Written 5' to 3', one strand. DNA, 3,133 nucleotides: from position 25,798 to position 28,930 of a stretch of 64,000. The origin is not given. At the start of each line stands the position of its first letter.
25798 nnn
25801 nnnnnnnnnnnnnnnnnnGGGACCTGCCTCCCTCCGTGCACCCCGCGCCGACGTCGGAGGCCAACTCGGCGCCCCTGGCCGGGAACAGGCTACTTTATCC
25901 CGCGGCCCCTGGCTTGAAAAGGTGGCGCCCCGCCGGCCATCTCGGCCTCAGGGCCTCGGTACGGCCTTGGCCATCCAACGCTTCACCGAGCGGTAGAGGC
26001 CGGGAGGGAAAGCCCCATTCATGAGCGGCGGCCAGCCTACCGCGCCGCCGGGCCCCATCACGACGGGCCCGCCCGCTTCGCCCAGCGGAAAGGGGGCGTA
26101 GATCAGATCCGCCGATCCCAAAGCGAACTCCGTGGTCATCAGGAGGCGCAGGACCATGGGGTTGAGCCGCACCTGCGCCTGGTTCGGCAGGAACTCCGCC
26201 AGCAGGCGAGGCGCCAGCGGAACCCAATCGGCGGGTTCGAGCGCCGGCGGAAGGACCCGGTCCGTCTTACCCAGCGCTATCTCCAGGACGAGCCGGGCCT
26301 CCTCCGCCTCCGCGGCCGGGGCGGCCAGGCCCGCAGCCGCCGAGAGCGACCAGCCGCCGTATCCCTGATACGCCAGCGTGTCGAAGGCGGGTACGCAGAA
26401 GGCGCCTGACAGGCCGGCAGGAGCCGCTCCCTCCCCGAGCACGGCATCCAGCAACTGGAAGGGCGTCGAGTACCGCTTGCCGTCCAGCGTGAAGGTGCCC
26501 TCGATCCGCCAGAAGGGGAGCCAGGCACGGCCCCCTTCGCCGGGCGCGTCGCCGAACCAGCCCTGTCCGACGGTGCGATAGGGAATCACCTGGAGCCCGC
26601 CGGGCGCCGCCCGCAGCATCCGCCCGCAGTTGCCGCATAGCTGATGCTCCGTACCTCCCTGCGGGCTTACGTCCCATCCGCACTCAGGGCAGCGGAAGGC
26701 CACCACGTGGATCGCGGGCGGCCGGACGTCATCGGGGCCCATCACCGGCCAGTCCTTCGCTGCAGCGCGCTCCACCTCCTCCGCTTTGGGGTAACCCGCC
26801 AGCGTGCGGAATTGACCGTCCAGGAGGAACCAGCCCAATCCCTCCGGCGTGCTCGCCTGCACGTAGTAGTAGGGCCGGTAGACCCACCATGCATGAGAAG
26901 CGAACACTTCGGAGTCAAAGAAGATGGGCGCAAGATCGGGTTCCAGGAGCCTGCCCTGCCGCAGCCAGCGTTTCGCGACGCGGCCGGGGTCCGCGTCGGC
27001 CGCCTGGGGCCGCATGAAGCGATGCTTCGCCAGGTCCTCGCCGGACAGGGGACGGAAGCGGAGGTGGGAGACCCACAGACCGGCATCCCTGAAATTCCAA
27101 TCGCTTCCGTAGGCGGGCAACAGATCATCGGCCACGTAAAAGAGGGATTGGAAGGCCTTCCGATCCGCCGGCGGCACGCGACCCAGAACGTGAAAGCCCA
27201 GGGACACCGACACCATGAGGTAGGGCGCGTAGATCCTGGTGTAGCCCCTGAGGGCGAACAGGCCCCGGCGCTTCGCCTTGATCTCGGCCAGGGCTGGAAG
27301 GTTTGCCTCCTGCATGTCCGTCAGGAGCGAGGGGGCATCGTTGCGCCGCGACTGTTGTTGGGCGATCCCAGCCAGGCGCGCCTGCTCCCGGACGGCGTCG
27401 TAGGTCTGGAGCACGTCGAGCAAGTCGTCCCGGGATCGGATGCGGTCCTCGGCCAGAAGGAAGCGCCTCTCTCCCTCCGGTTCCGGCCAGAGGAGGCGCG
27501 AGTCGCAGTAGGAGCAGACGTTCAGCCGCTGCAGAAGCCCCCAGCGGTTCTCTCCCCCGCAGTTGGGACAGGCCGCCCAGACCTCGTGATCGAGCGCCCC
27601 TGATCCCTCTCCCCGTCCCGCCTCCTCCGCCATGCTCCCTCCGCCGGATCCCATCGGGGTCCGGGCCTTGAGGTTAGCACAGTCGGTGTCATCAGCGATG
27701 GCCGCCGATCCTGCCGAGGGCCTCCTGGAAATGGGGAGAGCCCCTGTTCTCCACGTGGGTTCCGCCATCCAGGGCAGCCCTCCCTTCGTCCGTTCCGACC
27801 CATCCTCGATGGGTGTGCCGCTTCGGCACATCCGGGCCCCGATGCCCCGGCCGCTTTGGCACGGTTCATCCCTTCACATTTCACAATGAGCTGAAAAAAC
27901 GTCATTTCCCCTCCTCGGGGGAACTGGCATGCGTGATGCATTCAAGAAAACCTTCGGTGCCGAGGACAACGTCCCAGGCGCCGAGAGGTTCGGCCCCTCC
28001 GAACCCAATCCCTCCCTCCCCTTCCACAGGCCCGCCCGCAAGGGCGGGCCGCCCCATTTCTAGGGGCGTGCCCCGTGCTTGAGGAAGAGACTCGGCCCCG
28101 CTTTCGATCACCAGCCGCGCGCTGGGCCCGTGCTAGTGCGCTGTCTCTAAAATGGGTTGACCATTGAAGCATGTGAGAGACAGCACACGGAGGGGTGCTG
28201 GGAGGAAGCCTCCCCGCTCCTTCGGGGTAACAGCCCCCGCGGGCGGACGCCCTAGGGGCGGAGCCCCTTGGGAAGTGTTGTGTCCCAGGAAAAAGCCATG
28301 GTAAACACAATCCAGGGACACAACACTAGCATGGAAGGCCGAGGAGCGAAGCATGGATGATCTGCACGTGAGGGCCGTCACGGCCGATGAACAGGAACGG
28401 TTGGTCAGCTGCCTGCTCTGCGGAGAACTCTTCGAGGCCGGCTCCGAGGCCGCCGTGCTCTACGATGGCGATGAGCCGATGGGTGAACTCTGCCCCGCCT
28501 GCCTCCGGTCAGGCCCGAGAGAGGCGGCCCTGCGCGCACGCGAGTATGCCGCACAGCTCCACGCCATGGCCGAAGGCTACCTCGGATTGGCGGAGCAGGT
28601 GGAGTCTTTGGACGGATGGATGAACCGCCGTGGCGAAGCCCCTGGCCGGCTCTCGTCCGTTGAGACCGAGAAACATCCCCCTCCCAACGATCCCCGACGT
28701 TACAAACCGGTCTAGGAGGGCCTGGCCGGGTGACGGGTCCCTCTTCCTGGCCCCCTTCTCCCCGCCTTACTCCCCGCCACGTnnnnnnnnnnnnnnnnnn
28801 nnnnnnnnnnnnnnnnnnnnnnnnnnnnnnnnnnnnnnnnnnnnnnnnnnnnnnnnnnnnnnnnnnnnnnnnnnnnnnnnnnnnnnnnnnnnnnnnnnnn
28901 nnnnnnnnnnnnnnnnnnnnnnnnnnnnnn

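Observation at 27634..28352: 720-bp divergent intergenic region packed with stable and mutually exclusive hairpins: candidate riboswitch or sRNA locus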

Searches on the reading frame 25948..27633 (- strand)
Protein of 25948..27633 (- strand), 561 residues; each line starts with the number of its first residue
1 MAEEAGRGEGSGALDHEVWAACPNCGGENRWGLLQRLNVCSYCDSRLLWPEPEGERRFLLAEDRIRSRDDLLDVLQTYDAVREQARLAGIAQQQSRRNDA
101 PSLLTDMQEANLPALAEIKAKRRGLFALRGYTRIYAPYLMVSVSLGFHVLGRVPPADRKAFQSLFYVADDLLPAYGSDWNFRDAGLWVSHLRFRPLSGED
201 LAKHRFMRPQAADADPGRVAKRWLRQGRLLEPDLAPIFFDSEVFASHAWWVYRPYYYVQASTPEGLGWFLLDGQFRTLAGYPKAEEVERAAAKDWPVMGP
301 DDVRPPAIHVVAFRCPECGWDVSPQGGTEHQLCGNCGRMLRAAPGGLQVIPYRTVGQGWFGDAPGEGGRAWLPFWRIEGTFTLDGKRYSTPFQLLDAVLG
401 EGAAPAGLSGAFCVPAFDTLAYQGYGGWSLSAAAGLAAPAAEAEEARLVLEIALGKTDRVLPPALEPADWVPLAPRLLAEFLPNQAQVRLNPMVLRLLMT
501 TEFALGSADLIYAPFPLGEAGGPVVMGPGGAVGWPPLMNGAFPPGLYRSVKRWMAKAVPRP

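Call 12: search_protein_families(library=pfam, proteins=[window:25948-27633:-], max_evalue=0.01)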
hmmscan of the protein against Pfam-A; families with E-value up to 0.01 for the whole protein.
window:25948-27633:- (561 aa): 2 families
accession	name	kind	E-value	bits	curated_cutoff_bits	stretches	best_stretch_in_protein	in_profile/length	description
PF12773.13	DZR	-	0.0013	19.2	27.3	0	312-340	12-34/45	Double zinc ribbon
PF08271.17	Zn_Ribbon_TF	-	0.0036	17.3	29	0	313-340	1-29/43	TFIIB zinc-binding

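Call 13: find_related_loci(query=window:25948-27633:-, collection=genome_contigs, flank=6000)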
Query window:25948-27633:- (561 aa) in genome_contigs; peptide patterns used: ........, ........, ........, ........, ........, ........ (x = any residue, [..] = any of these).
53 stretches matched a pattern; 9 encode a relative of the query (tblastn E <= 1e-3); 9 distinct loci.
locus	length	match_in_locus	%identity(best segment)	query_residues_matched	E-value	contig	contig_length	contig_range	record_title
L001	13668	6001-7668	82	1-557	0e+0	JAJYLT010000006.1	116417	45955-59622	MAG: Acidobacteria bacterium isolate DBS2-1.bin89 NODE_265_length_116417_cov_10.561527, whole genome shotgun sequence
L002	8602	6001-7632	52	17-560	0e+0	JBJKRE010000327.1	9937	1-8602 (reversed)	MAG: Acidobacteriota bacterium isolate Bin_51 S1Ck127_1973714_flag_1_multi_7.0000_len_9937, whole genome shotgun sequenc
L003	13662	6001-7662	51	1-556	0e+0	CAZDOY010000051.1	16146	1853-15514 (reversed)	MAG TPA_asm: uncultured Thermoanaerobaculia bacterium isolate binchicken_co151_514 genome assembly, contig: NODE_5179_le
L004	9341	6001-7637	55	9-556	1e-138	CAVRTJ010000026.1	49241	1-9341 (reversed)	MAG: uncultured Acidobacteriota bacterium isolate MFD02923.bin.1.102 genome assembly, contig: contig_34971, whole genome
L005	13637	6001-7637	57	9-556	1e-128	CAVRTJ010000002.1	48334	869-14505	MAG: uncultured Acidobacteriota bacterium isolate MFD02923.bin.1.102 genome assembly, contig: contig_13814, whole genome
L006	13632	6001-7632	38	8-557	9e-119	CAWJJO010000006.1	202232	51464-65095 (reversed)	MAG: uncultured bacterium isolate MFD05674.bin.2.88 genome assembly, contig: contig_133612, whole genome shotgun sequenc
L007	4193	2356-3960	37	17-555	6e-117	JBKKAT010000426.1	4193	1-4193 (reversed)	MAG: Acidobacteriota bacterium isolate swi_bin.31 k127_6864585, whole genome shotgun sequence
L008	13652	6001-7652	42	17-555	7e-86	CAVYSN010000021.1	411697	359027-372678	MAG: uncultured bacterium isolate MFD05674.bin.2.95 genome assembly, contig: contig_85952, whole genome shotgun sequence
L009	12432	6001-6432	67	1-557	2e-38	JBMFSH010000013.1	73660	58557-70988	MAG: Acidobacteriota bacterium isolate KM4345-20 NODE_13_length_73660_cov_11.462022, whole genome shotgun sequence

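Call 20: find_homologous_proteins(query=window:25948-27633:-, max_evalue=1e-20)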
Query window:25948-27633:- (561 aa): 17 proteins with E <= 1e-20 among 8000 candidates.
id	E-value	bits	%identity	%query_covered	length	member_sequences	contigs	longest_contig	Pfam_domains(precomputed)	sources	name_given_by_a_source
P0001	0.0e+0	1231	94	100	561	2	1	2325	-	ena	-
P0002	2.0e-298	1009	77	99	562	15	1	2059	-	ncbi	-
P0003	1.7e-179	616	52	97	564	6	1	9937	-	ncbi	-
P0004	3.2e-121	424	42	96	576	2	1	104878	-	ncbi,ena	-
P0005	1.6e-120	421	38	97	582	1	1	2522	-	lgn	-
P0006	1.0e-119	419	40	98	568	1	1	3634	-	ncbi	-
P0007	4.5e-119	417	39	96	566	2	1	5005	-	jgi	jgi:hypothetical protein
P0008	1.4e-118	415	40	99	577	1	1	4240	-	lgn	-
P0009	2.0e-118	415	40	96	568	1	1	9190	-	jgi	-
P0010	4.2e-116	407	39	96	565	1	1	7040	-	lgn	-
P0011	2.2e-106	375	36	99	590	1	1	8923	-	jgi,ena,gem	-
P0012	3.5e-106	374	36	99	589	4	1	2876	-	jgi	-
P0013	6.3e-104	367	41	87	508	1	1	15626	-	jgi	jgi:hypothetical protein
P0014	3.7e-98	348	39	87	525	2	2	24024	-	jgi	jgi:hypothetical protein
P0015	8.1e-96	340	39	87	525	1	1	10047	-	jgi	jgi:hypothetical protein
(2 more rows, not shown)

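Call 23: find_encoding_contigs(protein=P0001, flank=5000, max_places=10)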
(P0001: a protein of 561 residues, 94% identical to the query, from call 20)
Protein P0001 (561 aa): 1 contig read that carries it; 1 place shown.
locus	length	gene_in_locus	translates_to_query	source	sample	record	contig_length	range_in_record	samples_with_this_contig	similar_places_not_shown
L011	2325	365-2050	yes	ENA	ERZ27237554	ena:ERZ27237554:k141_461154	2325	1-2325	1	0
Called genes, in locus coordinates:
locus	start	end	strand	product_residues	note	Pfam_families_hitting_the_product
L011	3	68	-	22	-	?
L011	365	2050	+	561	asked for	-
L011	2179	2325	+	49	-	?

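Call 24: find_encoding_contigs(protein=P0002, flank=5000, max_places=10)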
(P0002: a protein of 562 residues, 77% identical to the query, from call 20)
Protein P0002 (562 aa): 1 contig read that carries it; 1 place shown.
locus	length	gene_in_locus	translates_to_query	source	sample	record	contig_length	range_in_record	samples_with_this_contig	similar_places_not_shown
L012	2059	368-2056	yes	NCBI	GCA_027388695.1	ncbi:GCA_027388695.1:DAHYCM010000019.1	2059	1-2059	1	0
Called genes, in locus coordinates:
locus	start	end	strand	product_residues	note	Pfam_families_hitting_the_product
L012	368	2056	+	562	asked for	-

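Call 88: search_protein_families(library=ncbifam, proteins=[window:25948-27633:-], max_evalue=0.001)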
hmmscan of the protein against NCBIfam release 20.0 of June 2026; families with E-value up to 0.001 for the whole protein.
window:25948-27633:- (561 aa): 0 families

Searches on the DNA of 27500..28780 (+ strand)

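Call 4: search_rna_families(source=window, start=27500, end=28500, threshold=evalue, max_evalue=10, show_alignments=3)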
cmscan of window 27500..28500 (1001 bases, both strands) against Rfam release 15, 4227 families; matches with E-value up to 10: 15.
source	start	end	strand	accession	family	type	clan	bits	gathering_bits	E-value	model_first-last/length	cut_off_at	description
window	28021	28053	+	RF01519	CC0196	Gene; sRNA;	-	21.5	35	0.03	27-58/58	no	Caulobacter sRNA CC0196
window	28030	28049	+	RF01322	CRISPR-DR9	Gene; CRISPR;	-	20.6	45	0.11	6-25/37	no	CRISPR RNA direct repeat element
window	27956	28047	+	RF02673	scr4677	Gene; sRNA;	-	19.8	41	0.006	16-104/246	no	Streptomyces sRNA 4677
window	28029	28050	+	RF00480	HIV_FE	Cis-reg; frameshift_element;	-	19.2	45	6.9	18-39/52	no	HIV Ribosomal frameshift signal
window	28274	28327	+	RF01007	mir-624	Gene; miRNA;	-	18.8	100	1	1-86/86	no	mir-624 microRNA precursor family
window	27765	27945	+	RF02259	Vax2os1_1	Gene; lncRNA;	-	18.5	100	4.7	1-187/187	no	Vax2os1 conserved region 1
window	28009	28050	+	RF00519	suhB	Gene; sRNA;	CL00108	16.6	41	1.3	23-62/77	no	Makes More Granules Regulator RNA (mmgR)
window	28030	28049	-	RF01322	CRISPR-DR9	Gene; CRISPR;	-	16.6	45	1.6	6-25/37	no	CRISPR RNA direct repeat element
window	28134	28190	+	RF01001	mir-609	Gene; miRNA;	-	16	98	7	1-92/92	no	mir-609 microRNA precursor family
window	28274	28327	-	RF03658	mir-2300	Gene; miRNA;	-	15.7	90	6.2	16-59/74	no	mir-2300 microRNA precursor family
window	27510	27556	-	RF00161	nos_TCE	Cis-reg;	-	15.4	60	7.6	1-64/64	no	Nanos 3' UTR translation control element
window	28273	28328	-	RF03684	mir-1990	Gene; miRNA;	-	14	63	6.6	1-75/75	no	mir-1990 microRNA precursor family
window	28183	28293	+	RF02937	Clostridiales-2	Gene; sRNA;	-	13.8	58.6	4.4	1-82/82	no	Clostridiales-2 RNA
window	28029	28050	+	RF02353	BjrC68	Gene; sRNA;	-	11.4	39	8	50-71/82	no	Bradyrhizobiaceae sRNA BjrC68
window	27620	27772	+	RF02042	HOTTIP_3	Gene; lncRNA;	-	6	50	9.2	190-353/353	no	HOXA transcript at the distal tip, conserved region 3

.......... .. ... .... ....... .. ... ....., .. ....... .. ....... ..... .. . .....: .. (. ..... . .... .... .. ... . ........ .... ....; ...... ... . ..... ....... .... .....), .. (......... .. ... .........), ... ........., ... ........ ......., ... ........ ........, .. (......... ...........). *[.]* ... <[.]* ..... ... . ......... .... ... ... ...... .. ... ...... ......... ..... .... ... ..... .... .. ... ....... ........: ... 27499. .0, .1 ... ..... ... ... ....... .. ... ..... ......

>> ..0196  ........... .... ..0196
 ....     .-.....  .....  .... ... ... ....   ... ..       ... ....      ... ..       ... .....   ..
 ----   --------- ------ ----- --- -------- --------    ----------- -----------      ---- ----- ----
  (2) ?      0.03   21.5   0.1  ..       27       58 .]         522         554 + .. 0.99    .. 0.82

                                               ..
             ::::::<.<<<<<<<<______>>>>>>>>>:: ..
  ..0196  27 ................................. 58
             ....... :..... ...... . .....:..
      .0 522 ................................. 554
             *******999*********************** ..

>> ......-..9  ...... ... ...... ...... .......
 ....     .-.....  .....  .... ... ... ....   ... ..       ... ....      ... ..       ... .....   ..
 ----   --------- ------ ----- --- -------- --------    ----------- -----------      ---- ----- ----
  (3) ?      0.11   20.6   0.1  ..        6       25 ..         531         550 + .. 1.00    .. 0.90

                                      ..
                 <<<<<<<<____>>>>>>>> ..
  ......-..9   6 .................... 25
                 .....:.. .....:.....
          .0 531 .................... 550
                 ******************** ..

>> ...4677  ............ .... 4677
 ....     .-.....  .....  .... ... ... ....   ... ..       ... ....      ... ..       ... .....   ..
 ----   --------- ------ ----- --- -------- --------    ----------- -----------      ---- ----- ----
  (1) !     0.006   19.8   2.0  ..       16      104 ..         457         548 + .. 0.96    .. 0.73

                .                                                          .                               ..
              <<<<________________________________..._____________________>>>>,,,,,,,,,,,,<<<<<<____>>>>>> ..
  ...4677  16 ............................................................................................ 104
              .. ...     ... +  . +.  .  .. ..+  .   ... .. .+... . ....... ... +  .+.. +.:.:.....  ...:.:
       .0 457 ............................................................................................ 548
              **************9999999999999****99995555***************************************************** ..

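Call 55: build_rna_model(alignment_id=A5, structure=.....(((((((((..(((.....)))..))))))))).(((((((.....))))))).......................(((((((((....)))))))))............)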
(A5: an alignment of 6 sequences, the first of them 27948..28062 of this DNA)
Model R1 built from alignment A5 (6 sequences, 115 columns); structure: as given.
model positions 115; base pairs 28; branch points 2; effective number of sequences 0.89; information 0.589 bits per position. Calibrated on 0.2 Mb of random sequence (short: E-values are rough).
structure used (alignment columns):
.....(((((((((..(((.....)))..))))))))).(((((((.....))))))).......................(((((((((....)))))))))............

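Call 57: search_with_rna_model(model_id=R1, sources=[window, L001, L002, L003, L004, L005, L006, L007, L008, L009, L011, L012, L082, L133, L134, L135, L136, L137, L138], max_evalue=10)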
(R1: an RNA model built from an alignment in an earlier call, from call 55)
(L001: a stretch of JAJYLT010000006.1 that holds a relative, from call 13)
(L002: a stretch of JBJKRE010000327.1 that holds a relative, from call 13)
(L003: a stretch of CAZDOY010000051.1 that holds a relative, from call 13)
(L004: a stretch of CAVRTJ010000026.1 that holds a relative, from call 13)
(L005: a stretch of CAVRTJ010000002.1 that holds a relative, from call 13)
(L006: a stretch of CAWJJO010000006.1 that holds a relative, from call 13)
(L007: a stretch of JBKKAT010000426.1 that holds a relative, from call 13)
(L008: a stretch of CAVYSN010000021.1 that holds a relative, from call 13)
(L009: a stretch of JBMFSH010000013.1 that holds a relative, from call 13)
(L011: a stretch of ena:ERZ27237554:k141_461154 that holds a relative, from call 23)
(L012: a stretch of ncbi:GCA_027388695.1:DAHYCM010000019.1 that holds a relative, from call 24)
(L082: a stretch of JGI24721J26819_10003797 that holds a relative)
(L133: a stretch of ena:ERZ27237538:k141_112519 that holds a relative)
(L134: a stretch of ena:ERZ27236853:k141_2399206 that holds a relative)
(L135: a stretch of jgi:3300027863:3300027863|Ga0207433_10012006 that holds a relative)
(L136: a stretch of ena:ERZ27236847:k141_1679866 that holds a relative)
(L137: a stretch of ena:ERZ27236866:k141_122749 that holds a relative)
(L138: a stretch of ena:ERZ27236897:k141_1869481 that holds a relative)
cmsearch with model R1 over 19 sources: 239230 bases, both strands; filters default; matches with E-value up to 10: 35.
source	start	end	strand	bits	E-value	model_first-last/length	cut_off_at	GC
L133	2644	2758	+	143.2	2.1e-39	1-115/115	no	0.69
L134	372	486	+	143.2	2.1e-39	1-115/115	no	0.69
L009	5575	5689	-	141.4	7e-39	1-115/115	no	0.66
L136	6009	6123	+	140.8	1.1e-38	1-115/115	no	0.7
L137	6013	6127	+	140.8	1.1e-38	1-115/115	no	0.7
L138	4127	4241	+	140.8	1.1e-38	1-115/115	no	0.7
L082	7150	7264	-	139.9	1.9e-38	1-115/115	no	0.67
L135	6476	6590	+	139.9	1.9e-38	1-115/115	no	0.67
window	27948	28062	+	138.8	3.9e-38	1-115/115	no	0.69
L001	5575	5689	-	133.5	1.3e-36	1-115/115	no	0.7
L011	1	49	-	46.2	2.9e-11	1-49/115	3'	0.67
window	27892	27990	-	20.7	0.00073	1-115/115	no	0.56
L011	7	103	+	20.1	0.0011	1-115/115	no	0.55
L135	6481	6513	-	17.5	0.0063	6-38/115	no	0.61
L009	5587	5608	+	13.4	0.1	82-103/115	no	0.91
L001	5587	5608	+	13.4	0.1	82-103/115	no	0.91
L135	6557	6578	-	13.4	0.1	82-103/115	no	0.91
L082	7162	7183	+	13.4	0.1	82-103/115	no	0.91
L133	2725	2746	-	13.4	0.1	82-103/115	no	0.91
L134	453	474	-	13.4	0.1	82-103/115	no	0.91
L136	6090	6111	-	13.4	0.1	82-103/115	no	0.91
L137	6094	6115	-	13.4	0.1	82-103/115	no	0.91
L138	4208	4229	-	13.4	0.1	82-103/115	no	0.91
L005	702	810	-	13.1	0.12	1-115/115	no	0.7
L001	7265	7373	-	12.6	0.17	1-115/115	no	0.69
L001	5647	5742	+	10.8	0.56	1-115/115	no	0.57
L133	1393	1481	-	9.9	1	1-115/115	no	0.67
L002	6199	6222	+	8.2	3.2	80-103/115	no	0.79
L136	6114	6202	-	7.7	4.5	1-115/115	no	0.73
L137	6118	6206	-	7.7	4.5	1-115/115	no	0.73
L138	4232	4320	-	7.7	4.5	1-115/115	no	0.73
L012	93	219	-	7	7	1-115/115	no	0.72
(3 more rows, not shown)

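Call 81: search_dna_similar(query=window:27800-28780:+, collection=plasmids, mode=distant, max_rows=8)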
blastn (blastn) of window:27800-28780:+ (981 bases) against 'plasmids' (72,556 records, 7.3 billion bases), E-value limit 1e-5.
No match.

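Call 82: search_dna_similar(query=window:27800-28780:+, collection=phages, mode=distant, max_rows=8)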
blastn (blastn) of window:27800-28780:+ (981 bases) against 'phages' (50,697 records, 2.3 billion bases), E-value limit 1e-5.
No match.

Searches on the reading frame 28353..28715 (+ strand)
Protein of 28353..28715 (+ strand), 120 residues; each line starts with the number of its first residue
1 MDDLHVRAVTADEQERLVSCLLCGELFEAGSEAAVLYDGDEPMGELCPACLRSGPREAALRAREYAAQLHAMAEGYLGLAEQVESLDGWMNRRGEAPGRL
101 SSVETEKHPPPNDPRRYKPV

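Call 12: search_protein_families(library=pfam, proteins=[window:28353-28715:+], max_evalue=0.01)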
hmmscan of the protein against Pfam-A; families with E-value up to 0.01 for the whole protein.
window:28353-28715:+ (120 aa): 1 family
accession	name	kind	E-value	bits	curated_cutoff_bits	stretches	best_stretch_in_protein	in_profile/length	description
PF23228.1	zf_PCFS4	-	0.0055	16.8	27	0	8-29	6-25/69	PCFS4 zinc finger domain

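Call 14: find_encoding_contigs(protein=window:28353-28715:+, flank=5000, max_places=10)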
Protein window:28353-28715:+ (120 aa): no gene with exactly this product is on record in the collection.

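Call 33: find_homologous_proteins(query=window:28353-28715:+, max_evalue=0.001)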
Query window:28353-28715:+ (120 aa): 1 proteins with E <= 0.001 among 19 candidates.
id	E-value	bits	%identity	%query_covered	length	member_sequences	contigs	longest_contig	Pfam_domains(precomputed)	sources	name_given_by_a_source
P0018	1.1e-74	266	100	100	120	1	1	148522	-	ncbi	ncbi:MAG: hypothetical protein WBS54_16575 [Acidobacteriota bacterium]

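Call 88: search_protein_families(library=ncbifam, proteins=[window:28353-28715:+], max_evalue=0.001)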
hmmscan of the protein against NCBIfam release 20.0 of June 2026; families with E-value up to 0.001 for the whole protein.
window:28353-28715:+ (120 aa): 0 families
